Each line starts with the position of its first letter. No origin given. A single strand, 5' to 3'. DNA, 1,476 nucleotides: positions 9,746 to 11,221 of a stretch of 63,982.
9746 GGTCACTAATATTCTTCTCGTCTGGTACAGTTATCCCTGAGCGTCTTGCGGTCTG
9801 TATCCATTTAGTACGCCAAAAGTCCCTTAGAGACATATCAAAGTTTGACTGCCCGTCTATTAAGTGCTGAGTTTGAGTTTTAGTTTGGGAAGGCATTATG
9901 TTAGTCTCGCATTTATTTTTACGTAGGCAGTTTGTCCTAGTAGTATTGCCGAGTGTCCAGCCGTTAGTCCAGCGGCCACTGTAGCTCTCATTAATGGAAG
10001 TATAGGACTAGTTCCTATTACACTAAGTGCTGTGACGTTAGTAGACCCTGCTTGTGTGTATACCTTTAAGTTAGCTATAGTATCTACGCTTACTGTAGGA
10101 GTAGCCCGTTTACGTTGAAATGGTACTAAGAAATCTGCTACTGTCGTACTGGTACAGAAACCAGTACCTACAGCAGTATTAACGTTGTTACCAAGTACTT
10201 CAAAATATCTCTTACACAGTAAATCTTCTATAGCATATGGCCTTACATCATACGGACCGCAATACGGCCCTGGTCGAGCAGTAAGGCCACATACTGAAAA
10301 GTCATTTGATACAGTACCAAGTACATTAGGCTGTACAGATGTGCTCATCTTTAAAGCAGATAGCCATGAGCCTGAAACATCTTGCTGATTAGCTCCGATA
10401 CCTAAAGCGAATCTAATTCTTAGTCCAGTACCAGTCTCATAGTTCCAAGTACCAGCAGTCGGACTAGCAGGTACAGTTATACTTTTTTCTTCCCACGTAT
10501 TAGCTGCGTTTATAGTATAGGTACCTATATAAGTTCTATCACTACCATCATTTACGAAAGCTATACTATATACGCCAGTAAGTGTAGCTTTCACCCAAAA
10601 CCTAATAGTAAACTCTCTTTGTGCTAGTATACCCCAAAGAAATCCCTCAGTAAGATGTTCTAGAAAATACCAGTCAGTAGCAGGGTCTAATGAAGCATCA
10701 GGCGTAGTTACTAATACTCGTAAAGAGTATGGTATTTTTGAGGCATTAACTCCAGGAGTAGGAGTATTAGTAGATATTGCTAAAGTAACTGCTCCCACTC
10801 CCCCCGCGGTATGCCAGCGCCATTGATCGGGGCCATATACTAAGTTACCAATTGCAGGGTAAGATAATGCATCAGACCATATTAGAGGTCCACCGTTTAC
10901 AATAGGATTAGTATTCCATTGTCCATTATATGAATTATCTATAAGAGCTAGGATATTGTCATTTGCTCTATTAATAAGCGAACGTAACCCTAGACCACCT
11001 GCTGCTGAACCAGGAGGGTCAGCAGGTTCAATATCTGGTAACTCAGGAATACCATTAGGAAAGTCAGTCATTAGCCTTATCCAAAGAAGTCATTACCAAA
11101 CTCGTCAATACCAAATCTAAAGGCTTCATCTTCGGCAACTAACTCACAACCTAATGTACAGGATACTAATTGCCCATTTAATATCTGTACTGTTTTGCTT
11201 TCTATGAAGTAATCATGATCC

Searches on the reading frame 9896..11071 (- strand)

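Call 23: search_protein_families(library=phrogs, proteins=[window:9896-11071:-], max_evalue=0.001)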
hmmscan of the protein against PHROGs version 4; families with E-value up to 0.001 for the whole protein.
window:9896-11071:- (391 aa): 4 families
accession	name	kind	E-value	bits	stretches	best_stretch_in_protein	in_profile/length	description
phrog_4492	-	tail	7e-35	121.5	1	34-352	772-1062/1096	tail fiber protein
phrog_6427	-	unknown function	9.6e-09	35.2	1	165-292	434-559/675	-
phrog_35687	-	unknown function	4.7e-06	26.1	1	108-263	370-532/653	-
phrog_28838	-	unknown function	0.00022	20.9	0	271-331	551-615/661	-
